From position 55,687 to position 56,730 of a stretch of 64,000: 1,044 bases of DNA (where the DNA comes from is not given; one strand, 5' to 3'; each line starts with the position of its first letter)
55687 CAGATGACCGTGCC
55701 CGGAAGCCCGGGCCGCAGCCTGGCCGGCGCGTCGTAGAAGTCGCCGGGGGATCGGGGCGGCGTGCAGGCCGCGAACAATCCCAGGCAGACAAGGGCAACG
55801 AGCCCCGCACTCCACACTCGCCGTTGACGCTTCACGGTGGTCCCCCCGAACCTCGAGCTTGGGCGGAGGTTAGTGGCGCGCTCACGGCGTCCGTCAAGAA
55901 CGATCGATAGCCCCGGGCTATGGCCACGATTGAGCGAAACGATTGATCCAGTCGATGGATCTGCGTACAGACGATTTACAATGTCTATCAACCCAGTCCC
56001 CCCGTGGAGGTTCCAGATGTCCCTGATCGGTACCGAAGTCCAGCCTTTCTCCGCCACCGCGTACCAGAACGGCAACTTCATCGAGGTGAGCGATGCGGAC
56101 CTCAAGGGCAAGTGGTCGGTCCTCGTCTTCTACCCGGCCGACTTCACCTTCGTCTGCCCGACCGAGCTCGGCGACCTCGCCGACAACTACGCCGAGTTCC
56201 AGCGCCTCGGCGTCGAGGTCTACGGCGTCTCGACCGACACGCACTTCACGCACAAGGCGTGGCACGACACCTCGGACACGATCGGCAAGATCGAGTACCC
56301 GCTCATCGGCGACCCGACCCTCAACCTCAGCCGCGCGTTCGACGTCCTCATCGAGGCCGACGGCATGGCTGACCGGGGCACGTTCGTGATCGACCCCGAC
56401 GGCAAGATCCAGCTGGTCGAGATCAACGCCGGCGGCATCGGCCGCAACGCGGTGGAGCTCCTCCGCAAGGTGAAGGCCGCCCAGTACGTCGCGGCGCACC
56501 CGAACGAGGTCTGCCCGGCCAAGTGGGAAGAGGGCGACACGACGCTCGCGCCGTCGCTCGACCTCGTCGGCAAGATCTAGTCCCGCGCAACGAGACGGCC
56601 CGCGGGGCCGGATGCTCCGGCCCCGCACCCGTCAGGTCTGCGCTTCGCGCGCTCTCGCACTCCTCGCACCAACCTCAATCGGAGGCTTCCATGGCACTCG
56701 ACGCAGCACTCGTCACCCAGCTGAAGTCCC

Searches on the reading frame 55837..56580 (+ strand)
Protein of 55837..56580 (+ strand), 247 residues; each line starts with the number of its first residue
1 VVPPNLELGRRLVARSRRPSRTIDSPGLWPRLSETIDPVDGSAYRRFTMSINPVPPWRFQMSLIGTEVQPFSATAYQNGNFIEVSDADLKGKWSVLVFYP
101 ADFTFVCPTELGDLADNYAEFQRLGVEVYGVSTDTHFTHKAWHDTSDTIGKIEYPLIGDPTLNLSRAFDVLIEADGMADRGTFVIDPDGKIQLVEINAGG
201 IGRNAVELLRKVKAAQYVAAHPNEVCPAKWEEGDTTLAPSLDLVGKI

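Call 43: search_protein_families(library=pfam, proteins=[window:55837-56580:+], max_evalue=1)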
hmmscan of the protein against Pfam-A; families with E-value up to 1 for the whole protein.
window:55837-56580:+ (247 aa): 6 families
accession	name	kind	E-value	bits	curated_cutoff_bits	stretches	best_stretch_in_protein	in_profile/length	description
PF00578.27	AhpC-TSA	-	9.5e-38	129.4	26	1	64-192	1-122/124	AhpC/TSA family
PF08534.16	Redoxin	-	6.2e-13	49.2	26.6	1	65-195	3-132/148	Redoxin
PF10417.14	1-cysPrx_C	-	8.8e-07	29.2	21.1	1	214-242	1-32/41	C-terminal domain of 1-Cys peroxiredoxin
PF02630.20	SCO1-SenC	-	0.0068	16.8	22.8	1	83-125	13-55/134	SCO1/SenC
PF04389.22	Peptidase_M28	-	0.18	11.9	21.3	1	110-158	137-183/193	Peptidase family M28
PF13911.12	AhpC-TSA_2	-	0.22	12.4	27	0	113-168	1-52/114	AhpC/TSA antioxidant enzyme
